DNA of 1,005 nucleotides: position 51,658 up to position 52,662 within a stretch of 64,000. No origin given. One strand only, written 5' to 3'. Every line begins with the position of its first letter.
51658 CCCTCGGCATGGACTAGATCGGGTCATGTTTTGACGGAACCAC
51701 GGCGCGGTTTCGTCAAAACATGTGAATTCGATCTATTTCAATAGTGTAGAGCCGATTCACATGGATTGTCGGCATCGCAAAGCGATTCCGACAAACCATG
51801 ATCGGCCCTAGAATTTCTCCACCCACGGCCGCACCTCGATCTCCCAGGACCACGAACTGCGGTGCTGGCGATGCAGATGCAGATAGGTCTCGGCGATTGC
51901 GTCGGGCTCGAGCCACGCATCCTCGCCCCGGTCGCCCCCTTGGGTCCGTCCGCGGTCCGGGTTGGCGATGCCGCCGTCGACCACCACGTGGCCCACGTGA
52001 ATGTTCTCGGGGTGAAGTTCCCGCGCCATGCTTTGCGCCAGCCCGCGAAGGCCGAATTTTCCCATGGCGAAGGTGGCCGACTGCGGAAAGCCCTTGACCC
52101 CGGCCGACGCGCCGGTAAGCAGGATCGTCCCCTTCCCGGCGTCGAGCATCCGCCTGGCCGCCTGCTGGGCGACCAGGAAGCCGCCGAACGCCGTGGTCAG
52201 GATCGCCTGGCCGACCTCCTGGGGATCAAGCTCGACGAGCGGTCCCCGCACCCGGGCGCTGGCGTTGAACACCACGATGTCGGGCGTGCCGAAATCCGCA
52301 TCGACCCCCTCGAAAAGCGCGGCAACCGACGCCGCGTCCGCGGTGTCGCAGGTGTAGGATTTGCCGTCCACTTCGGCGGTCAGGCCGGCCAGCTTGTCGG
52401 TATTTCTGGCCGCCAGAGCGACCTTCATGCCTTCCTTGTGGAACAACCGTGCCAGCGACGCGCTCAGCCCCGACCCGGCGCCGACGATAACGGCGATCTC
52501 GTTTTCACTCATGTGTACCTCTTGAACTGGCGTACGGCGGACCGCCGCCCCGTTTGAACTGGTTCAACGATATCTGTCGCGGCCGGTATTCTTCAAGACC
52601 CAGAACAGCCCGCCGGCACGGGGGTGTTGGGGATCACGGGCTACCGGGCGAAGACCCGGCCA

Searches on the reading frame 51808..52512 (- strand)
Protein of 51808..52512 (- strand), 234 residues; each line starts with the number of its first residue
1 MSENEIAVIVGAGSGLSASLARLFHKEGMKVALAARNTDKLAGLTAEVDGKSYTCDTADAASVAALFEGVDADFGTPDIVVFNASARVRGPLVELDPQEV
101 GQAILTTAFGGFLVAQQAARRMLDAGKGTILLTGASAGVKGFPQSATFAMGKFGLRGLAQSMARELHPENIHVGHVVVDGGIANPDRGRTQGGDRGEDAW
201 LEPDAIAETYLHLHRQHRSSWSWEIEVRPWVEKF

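Call 15: search_protein_families(library=pfam, proteins=[window:51808-52512:-])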
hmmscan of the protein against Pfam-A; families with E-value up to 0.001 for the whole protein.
window:51808-52512:- (234 aa): 4 families
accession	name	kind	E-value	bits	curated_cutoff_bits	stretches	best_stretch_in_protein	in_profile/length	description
PF00106.31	adh_short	-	1.9e-31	109.5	26.6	1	6-176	2-177/195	short chain dehydrogenase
PF13561.12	adh_short_C2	-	9.3e-28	97.8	27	1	11-198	1-192/236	Enoyl-(Acyl carrier protein) reductase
PF23441.1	SDR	-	2.2e-07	31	27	1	54-179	67-195/258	SDR-like rossmann domain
PF02882.25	THF_DHG_CYH_C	-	0.00067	19.5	27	0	5-49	37-81/160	Tetrahydrofolate dehydrogenase/cyclohydrolase, NAD(P)-binding domain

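Call 27: find_homologous_proteins(query=window:51808-52512:-, max_evalue=1e-40)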
Query window:51808-52512:- (234 aa): 7998 proteins with E <= 1e-40 among 8000 candidates; the best 120 are listed.
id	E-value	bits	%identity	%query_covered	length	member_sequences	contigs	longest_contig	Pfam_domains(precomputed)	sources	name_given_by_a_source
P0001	4.3e-147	505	97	100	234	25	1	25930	PF13561.13,PF23441.1,PF00106.32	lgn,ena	-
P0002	8.1e-146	501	97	100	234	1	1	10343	PF13561.13,PF23441.1,PF00106.32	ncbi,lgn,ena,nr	ncbi:MAG: SDR family NAD(P)-dependent oxidoreductase [Rhodospirillales bacterium]|nr:SDR family NAD(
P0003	8.8e-145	498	96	100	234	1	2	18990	PF13561.13,PF23441.1,PF00106.32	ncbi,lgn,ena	-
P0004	1.1e-144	498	96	100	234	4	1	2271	PF13561.13,PF23441.1,PF00106.32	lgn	-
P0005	3.1e-142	490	94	100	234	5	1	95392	PF13561.13,PF23441.1,PF00106.32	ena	-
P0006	2.2e-111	389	76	100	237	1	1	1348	PF08659.17,PF13561.13,PF23441.1,PF00106.32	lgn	-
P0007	1.8e-109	382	74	100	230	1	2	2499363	PF08659.17,PF13561.13,PF23441.1,PF00106.32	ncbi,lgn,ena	-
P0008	2.9e-109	382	74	100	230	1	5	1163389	PF08659.17,PF13561.13,PF23441.1,PF00106.32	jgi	-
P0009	5.4e-108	378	73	100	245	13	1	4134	PF13561.13,PF23441.1,PF00106.32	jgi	jgi:NAD(P)-dependent dehydrogenase (short-subunit alcohol dehydrogenase family)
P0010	1.0e-107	377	73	100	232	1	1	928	PF13561.13,PF23441.1,PF00106.32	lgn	-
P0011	1.8e-106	373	72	100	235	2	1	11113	PF13561.13,PF23441.1,PF00106.32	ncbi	-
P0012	2.0e-106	372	72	100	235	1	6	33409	PF13561.13,PF00106.32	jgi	jgi:NAD(P)-dependent dehydrogenase (short-subunit alcohol dehydrogenase family)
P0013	4.1e-106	371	72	100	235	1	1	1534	PF13561.13,PF00106.32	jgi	jgi:NAD(P)-dependent dehydrogenase (short-subunit alcohol dehydrogenase family)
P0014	8.9e-106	370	73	100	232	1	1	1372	PF13561.13,PF23441.1,PF00106.32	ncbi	-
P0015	1.1e-105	370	71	100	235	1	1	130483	PF13561.13,PF23441.1,PF00106.32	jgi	jgi:NAD(P)-dependent dehydrogenase (short-subunit alcohol dehydrogenase family)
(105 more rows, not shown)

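Call 28: find_encoding_contigs(protein=P0001, flank=7000, max_places=4)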
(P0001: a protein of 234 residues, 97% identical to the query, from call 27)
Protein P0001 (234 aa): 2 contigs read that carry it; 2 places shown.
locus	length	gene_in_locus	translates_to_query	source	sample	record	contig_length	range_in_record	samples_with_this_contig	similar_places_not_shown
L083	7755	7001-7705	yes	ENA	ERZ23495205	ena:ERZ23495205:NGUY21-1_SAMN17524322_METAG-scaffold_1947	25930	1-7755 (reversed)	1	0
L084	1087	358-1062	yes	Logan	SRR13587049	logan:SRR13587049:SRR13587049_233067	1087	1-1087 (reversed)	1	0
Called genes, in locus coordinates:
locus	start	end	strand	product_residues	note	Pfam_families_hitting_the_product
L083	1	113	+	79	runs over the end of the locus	-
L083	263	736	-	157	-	PF12973:Cupin_7, PF07883:Cupin_2 (faint)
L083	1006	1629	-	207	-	PF00903:Glyoxalase, PF13669:Glyoxalase_4 (weak)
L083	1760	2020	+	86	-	-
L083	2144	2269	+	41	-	PF00444:Ribosomal_L36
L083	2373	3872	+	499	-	PF01565:FAD_binding_4, PF02913:FAD-oxidase_C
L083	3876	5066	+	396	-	PF01565:FAD_binding_4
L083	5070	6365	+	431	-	PF13187:Fer4_9 (faint), PF00037:Fer4 (faint), PF12838:Fer4_7, PF13183:Fer4_8, PF13237:Fer4_10 (weak), PF13484:Fer4_16, PF13534:Fer4_17, PF02754:CCG, +3 more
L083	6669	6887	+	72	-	PF00515:TPR_1 (weak), PF07719:TPR_2 (weak)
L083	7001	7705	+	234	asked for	PF00106:adh_short, PF23441:SDR (weak), PF13561:adh_short_C2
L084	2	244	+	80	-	?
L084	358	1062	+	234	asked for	PF00106:adh_short, PF23441:SDR (weak), PF13561:adh_short_C2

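Call 29: find_encoding_contigs(protein=P0005, flank=7000, max_places=4)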
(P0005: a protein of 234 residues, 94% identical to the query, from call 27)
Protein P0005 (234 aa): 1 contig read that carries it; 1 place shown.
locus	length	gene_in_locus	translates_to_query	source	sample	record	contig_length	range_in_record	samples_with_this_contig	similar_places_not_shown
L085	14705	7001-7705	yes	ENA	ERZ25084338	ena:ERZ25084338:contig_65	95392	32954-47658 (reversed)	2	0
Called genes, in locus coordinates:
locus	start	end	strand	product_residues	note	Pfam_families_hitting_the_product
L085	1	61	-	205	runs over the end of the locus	PF00903:Glyoxalase, PF13669:Glyoxalase_4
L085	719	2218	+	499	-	PF01565:FAD_binding_4, PF02913:FAD-oxidase_C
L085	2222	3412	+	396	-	PF01565:FAD_binding_4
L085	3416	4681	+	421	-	PF13187:Fer4_9 (faint), PF00037:Fer4 (faint), PF12797:Fer4_2 (faint), PF12838:Fer4_7, PF13183:Fer4_8, PF13484:Fer4_16 (weak), PF13534:Fer4_17, PF02754:CCG, +3 more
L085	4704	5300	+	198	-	PF13428:TPR_14 (faint), PF13371:TPR_9 (faint), PF13432:TPR_16 (faint), PF14559:TPR_19 (faint), PF13424:TPR_12 (faint), PF00515:TPR_1 (faint), PF07719:TPR_2 (faint), PF13181:TPR_8 (faint)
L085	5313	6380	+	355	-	PF03435:Sacchrp_dh_NADP, PF16653:Sacchrp_dh_C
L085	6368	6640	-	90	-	-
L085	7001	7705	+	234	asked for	PF00106:adh_short, PF23441:SDR (weak), PF13561:adh_short_C2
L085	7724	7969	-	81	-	PF10073:GapR_DNA-bd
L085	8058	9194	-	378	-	PF04107:GCS2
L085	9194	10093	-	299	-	PF05013:FGase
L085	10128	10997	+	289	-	PF00892:EamA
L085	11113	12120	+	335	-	PF10017:Methyltransf_33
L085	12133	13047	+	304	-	PF00561:Abhydrolase_1, PF12146:Hydrolase_4, PF12697:Abhydrolase_6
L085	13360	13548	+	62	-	-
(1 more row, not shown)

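Call 30: find_encoding_contigs(protein=P0007, flank=7000, max_places=3)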
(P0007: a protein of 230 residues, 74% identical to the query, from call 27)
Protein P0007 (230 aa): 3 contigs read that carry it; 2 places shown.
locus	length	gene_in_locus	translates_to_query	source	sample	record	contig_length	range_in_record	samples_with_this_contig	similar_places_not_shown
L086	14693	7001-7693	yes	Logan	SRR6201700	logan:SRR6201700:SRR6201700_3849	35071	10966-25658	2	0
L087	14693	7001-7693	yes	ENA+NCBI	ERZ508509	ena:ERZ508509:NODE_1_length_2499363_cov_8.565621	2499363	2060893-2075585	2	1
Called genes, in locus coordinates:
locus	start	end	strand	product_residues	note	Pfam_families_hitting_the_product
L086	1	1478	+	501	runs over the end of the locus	PF01565:FAD_binding_4, PF02913:FAD-oxidase_C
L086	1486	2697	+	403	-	PF01565:FAD_binding_4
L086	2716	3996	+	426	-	PF13187:Fer4_9 (faint), PF13237:Fer4_10 (faint), PF00037:Fer4 (faint), PF12838:Fer4_7, PF13183:Fer4_8, PF13484:Fer4_16, PF13534:Fer4_17, PF02754:CCG, +2 more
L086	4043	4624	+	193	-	PF13428:TPR_14 (faint), PF00515:TPR_1 (faint), PF13181:TPR_8 (faint), PF13371:TPR_9 (faint), PF13431:TPR_17 (faint), PF13432:TPR_16 (weak), PF07719:TPR_2 (weak)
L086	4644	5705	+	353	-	PF03435:Sacchrp_dh_NADP, PF16653:Sacchrp_dh_C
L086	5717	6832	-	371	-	-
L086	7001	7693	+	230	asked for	PF00106:adh_short, PF08659:KR (weak), PF23441:SDR (weak), PF13561:adh_short_C2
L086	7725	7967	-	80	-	PF10073:GapR_DNA-bd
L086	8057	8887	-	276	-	PF05013:FGase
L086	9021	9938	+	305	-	PF00892:EamA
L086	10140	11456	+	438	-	PF12867:DinB_2 (weak), PF03781:FGE-sulfatase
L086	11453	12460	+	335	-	PF10017:Methyltransf_33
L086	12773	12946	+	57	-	-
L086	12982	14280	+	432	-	PF00275:EPSP_synthase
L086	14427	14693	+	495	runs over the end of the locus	-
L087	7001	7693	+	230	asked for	PF00106:adh_short, PF08659:KR (weak), PF23441:SDR (weak), PF13561:adh_short_C2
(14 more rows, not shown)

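Call 35: find_encoding_contigs(protein=P0002, flank=7000, max_places=3)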
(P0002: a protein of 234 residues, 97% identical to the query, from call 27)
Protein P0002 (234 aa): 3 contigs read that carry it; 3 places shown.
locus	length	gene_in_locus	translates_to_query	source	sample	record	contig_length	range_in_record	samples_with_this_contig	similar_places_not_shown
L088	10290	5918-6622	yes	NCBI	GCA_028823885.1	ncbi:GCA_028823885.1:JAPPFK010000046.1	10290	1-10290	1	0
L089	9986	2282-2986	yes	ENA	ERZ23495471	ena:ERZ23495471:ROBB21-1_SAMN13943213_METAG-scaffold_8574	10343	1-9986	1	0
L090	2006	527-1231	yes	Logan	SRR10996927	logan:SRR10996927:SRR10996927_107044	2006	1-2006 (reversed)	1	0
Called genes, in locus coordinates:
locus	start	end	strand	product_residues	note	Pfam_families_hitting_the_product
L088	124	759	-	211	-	PF00903:Glyoxalase, PF13669:Glyoxalase_4 (weak)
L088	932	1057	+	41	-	PF00444:Ribosomal_L36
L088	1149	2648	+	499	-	PF01565:FAD_binding_4, PF02913:FAD-oxidase_C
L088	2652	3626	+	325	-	PF01565:FAD_binding_4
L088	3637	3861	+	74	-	-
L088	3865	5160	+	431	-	PF13187:Fer4_9 (faint), PF00037:Fer4 (faint), PF12797:Fer4_2 (faint), PF12838:Fer4_7, PF13183:Fer4_8, PF13484:Fer4_16, PF13534:Fer4_17, PF02754:CCG, +3 more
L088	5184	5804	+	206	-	PF13432:TPR_16 (faint), PF14559:TPR_19 (faint), PF13371:TPR_9 (faint), PF07719:TPR_2 (faint), PF00515:TPR_1 (faint)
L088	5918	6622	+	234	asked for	PF00106:adh_short, PF23441:SDR (weak), PF13561:adh_short_C2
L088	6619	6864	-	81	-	PF10073:GapR_DNA-bd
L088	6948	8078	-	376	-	PF04107:GCS2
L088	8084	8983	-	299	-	PF05013:FGase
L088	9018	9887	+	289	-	PF00892:EamA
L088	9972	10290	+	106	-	PF13744:HTH_37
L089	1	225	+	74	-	?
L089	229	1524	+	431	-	PF13187:Fer4_9 (faint), PF00037:Fer4 (faint), PF12797:Fer4_2 (faint), PF12838:Fer4_7, PF13183:Fer4_8, PF13484:Fer4_16, PF13534:Fer4_17, PF02754:CCG, +3 more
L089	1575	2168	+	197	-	PF13428:TPR_14 (faint), PF13432:TPR_16 (faint), PF14559:TPR_19 (faint), PF13371:TPR_9 (faint), PF07719:TPR_2 (faint), PF00515:TPR_1 (faint)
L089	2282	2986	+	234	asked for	PF00106:adh_short, PF23441:SDR (weak), PF13561:adh_short_C2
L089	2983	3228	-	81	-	PF10073:GapR_DNA-bd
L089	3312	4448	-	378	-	PF04107:GCS2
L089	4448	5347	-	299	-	PF05013:FGase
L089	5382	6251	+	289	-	PF00892:EamA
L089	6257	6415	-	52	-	-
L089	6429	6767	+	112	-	PF13744:HTH_37, PF13560:HTH_31 (faint), PF01381:HTH_3, PF13443:HTH_26 (weak)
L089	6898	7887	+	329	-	PF10017:Methyltransf_33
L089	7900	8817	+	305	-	PF00561:Abhydrolase_1, PF12146:Hydrolase_4, PF12697:Abhydrolase_6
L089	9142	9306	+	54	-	-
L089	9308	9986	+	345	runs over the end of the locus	?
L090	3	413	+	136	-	?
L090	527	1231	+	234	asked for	PF00106:adh_short, PF23441:SDR (weak), PF13561:adh_short_C2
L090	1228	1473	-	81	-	PF10073:GapR_DNA-bd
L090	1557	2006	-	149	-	?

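Call 36: find_encoding_contigs(protein=P0003, flank=7000, max_places=3)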
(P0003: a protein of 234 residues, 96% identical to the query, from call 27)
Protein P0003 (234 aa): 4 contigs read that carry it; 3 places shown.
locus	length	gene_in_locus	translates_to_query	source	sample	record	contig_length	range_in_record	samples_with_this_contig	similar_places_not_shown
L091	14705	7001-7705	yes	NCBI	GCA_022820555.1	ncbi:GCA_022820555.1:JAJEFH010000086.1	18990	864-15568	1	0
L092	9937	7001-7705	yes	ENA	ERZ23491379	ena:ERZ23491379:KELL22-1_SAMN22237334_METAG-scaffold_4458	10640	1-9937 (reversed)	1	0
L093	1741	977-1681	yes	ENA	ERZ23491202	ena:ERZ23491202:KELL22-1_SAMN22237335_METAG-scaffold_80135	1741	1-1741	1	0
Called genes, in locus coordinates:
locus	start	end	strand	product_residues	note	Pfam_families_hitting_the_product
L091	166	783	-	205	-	PF00903:Glyoxalase, PF13669:Glyoxalase_4 (weak)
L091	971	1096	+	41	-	PF00444:Ribosomal_L36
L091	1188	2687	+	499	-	PF01565:FAD_binding_4, PF02913:FAD-oxidase_C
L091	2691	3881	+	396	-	PF01565:FAD_binding_4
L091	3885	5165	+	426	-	PF13187:Fer4_9 (faint), PF00037:Fer4 (faint), PF12797:Fer4_2 (faint), PF12838:Fer4_7, PF13183:Fer4_8, PF13484:Fer4_16, PF13534:Fer4_17, PF02754:CCG, +3 more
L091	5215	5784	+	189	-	PF14559:TPR_19 (faint), PF13424:TPR_12 (faint), PF13174:TPR_6 (faint), PF13181:TPR_8 (faint), PF13432:TPR_16 (weak), PF13371:TPR_9 (weak), PF00515:TPR_1 (weak), PF07719:TPR_2 (weak), +2 more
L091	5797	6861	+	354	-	PF03435:Sacchrp_dh_NADP, PF13460:NAD_binding_10 (weak), PF16653:Sacchrp_dh_C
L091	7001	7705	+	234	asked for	PF00106:adh_short, PF23441:SDR (weak), PF13561:adh_short_C2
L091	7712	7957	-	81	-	PF10073:GapR_DNA-bd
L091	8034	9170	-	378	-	PF04107:GCS2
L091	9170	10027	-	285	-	PF05013:FGase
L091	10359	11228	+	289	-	PF00892:EamA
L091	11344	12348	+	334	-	PF10017:Methyltransf_33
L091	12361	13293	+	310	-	PF00561:Abhydrolase_1, PF12146:Hydrolase_4, PF12697:Abhydrolase_6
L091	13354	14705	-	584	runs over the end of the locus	-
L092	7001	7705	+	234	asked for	PF00106:adh_short, PF23441:SDR (weak), PF13561:adh_short_C2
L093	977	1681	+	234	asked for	PF00106:adh_short, PF23441:SDR (weak), PF13561:adh_short_C2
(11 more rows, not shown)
